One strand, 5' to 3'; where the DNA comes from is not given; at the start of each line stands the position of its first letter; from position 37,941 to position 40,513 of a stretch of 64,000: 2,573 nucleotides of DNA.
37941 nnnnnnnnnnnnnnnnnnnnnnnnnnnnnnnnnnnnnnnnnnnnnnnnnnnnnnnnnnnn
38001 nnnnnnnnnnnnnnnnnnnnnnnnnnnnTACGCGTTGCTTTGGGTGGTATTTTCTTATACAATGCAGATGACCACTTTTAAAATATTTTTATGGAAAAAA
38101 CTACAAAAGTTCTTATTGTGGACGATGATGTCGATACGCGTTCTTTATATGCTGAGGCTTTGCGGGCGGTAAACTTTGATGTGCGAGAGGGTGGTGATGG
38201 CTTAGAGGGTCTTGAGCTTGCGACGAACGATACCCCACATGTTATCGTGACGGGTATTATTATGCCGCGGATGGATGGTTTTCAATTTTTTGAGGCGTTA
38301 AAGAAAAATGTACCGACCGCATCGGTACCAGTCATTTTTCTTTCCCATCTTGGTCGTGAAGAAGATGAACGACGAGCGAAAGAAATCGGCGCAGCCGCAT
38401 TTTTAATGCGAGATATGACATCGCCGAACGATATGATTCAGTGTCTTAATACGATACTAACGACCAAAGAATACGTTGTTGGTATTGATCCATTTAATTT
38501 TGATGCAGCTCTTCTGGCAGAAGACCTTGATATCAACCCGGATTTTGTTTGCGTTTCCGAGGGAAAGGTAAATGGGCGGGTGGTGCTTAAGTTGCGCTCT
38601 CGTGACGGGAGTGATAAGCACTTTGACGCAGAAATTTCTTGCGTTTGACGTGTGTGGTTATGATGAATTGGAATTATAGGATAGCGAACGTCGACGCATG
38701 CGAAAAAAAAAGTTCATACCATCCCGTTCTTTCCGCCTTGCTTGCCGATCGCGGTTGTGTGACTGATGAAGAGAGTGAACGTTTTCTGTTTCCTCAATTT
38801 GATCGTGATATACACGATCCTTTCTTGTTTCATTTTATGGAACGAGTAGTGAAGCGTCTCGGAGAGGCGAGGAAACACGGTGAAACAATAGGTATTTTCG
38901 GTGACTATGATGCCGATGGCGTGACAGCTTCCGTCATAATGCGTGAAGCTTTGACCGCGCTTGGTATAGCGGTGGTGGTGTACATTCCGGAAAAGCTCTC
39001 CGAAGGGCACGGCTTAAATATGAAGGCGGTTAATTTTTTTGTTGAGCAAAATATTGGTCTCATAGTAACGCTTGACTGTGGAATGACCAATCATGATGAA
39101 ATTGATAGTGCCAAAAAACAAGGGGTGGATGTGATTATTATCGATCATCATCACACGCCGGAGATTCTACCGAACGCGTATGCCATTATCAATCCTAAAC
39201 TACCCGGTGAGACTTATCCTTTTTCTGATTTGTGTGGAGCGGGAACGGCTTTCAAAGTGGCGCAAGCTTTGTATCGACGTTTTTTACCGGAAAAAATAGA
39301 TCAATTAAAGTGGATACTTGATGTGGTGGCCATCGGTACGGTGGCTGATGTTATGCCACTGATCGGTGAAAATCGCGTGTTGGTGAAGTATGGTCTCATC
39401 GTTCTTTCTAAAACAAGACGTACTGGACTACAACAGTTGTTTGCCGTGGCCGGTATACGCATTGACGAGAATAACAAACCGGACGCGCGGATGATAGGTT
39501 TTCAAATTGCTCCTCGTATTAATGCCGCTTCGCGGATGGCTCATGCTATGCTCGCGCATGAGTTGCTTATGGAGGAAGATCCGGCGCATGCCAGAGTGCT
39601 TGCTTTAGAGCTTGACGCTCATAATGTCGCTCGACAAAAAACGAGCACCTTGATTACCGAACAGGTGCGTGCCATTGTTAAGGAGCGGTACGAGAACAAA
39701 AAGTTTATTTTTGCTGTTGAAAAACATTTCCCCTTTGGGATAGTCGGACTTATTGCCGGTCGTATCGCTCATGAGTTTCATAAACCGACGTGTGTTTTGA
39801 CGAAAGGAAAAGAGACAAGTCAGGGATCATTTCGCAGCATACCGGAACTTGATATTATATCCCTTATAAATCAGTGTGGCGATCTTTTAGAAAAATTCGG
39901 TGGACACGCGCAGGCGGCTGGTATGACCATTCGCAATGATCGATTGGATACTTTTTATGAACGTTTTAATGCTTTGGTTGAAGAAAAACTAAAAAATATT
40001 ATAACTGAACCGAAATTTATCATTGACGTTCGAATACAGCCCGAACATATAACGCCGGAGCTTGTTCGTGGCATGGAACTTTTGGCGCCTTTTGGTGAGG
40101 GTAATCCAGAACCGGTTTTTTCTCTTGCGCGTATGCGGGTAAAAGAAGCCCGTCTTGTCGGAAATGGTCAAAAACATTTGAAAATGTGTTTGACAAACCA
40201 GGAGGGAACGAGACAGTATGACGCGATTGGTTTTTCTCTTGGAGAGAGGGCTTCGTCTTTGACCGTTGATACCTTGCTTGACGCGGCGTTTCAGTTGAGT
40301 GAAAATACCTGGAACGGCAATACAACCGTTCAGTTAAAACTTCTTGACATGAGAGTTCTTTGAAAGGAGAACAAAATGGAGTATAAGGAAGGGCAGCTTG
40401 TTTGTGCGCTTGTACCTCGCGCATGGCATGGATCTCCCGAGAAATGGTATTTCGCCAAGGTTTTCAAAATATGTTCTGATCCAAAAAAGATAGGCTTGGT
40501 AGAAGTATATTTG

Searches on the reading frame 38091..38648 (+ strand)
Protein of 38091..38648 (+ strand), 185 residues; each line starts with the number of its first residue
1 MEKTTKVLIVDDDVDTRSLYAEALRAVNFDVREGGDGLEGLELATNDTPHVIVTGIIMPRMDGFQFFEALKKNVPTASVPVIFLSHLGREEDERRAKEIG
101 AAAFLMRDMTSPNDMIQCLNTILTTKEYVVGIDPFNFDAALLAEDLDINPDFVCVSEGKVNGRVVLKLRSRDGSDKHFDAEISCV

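Call 5: search_protein_families(library=ncbifam, proteins=[window:38091-38648:+], max_evalue=0.01)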
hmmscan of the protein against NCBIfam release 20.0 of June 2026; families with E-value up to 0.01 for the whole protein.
window:38091-38648:+ (185 aa): 79 families (the best 25 are shown)
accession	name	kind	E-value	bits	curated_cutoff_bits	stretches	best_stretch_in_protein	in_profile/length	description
NF007135.0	PRK09581.1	equivalog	3e-16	59.3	474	1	4-108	2-106/457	PleD family two-component system response regulator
NF045944.1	ResRegRpaBCyano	equivalog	3.1e-15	56.2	330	1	8-125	1-114/229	response regulator transcription factor RpaB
NF045505.1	RR_RssB_Pseudo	equivalog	3.7e-14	52.6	700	1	4-109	5-108/394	two-component system response regulator RssB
TIGR02154.1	PhoB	equivalog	8.5e-14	51.4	296.2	1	4-123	2-120/226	phosphate regulon transcriptional regulator PhoB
TIGR02875.1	spore_0_A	equivalog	7.1e-13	48.4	200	1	5-109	3-109/262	sporulation transcription factor Spo0A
NF047465.1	hybrid_HK_LvrA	exception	4.2e-12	44.9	1200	1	4-122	467-584/819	hybrid histidine kinase/response regulator LvrA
NF051850.1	RespRegRprY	equivalog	5.3e-12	45.6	370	1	1-122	1-119/234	response regulator transcription factor RprY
NF007969.0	PRK10693.1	equivalog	8.1e-12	44.8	329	1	5-121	8-122/337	two-component system response regulator RssB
NF001965.0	PRK00742.1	subfamily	8.5e-12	44.9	293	1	3-120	2-120/357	chemotaxis-specific protein-glutamate methyltransferase CheB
NF041733.1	resp_reg_CseB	equivalog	2.2e-11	43.6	350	1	6-111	2-104/228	two-component system response regulator CseB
TIGR01387.1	cztR_silR_copR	subfamily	3e-11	43.4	279.2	1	7-112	1-104/218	heavy metal response regulator transcription factor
NF045717.1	DVU0259_DivK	exception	6.3e-11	42.5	160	1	5-90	3-88/117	DVU0259 family response regulator domain-containing protein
NF053854.1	RespRegPhoBBctds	equivalog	6.6e-11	42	270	1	7-109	1-102/225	two-component system response regulator PhoB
TIGR01818.1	ntrC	equivalog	1.1e-10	41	558.6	1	7-107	1-99/463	nitrogen regulation protein NR(I)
NF007005.1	PRK09468.1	equivalog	1.6e-10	40.8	331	1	3-127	2-123/237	osmolarity response regulator transcription factor OmpR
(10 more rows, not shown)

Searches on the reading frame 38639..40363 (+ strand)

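Call 5: search_protein_families(library=ncbifam, proteins=[window:38639-40363:+], max_evalue=0.01)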
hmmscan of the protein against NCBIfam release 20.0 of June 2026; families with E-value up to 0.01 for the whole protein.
window:38639-40363:+ (574 aa): 6 families
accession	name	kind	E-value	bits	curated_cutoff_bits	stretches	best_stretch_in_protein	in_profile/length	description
TIGR00644.1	recJ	equivalog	6e-165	549.6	396.9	1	28-568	2-543/546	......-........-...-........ exonuclease RecJ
NF008290.0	PRK11070.1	equivalog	4.9e-85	286.2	900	1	17-567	12-570/577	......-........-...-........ exonuclease RecJ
NF053576.1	RecJ_archaeal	equivalog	6e-27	94.6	360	2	76-252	6-168/452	RecJ family nuclease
NF040701.1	RecJ_Meth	equivalog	5.8e-14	51.7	550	1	81-248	7-162/449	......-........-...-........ exonuclease RecJ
NF053575.1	GAN_nuclease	exception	2.8e-11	42.7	850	1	80-214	23-151/467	GINS-associated RecJ family nuclease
NF053577.1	HAN_nuclease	equivalog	0.0013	17.3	840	0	137-195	307-369/612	Hef-associated nuclease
